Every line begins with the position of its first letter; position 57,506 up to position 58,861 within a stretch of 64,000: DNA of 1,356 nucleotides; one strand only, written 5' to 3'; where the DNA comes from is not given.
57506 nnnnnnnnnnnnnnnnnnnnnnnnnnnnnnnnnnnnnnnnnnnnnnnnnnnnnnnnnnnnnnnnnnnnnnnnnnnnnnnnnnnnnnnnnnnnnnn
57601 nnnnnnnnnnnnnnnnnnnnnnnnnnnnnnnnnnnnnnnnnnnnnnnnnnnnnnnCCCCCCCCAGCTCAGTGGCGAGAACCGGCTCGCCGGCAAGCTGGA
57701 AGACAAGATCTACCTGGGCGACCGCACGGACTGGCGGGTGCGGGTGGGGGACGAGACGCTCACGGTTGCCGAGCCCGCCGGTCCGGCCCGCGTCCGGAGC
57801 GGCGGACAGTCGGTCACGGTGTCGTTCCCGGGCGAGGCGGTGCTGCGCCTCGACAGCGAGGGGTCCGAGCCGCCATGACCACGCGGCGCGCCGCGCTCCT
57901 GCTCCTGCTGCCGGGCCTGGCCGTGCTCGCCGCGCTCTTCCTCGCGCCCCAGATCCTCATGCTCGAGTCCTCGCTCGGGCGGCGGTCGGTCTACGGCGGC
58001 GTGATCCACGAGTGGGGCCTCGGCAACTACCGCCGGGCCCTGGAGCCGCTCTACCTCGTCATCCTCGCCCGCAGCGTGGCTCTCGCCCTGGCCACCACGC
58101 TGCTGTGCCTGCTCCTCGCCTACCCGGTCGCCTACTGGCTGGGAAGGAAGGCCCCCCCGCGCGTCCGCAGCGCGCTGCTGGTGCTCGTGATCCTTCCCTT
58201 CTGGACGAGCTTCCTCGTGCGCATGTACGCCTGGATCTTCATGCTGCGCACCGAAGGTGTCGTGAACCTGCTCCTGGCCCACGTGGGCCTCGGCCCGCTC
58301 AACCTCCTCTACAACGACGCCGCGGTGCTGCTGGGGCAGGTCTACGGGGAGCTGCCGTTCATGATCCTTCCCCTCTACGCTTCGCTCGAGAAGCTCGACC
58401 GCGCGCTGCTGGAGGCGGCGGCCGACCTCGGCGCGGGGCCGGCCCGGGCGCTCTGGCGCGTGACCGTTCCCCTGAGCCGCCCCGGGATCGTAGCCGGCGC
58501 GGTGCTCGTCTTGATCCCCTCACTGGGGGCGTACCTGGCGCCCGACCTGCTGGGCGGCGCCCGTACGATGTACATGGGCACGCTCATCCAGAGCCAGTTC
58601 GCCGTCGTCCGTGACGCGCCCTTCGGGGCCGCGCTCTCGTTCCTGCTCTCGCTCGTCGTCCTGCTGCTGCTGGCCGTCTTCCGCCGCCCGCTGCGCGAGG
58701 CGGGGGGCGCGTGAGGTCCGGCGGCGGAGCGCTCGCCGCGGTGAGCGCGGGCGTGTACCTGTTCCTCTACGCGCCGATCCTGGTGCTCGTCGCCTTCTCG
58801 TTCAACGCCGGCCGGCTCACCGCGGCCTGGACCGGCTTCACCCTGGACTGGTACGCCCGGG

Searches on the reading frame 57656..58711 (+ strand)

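Call 22: search_protein_families(library=pfam, proteins=[window:57656-58711:+], max_evalue=0.001)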
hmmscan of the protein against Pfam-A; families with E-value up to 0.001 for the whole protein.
window:57656-58711:+ (352 aa): 1 family
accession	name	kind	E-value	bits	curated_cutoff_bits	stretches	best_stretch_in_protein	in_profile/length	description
PF00528.27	BPD_transp_1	-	1.4e-13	51.4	26.4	1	156-339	2-170/184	Binding-protein-dependent transport system inner membrane component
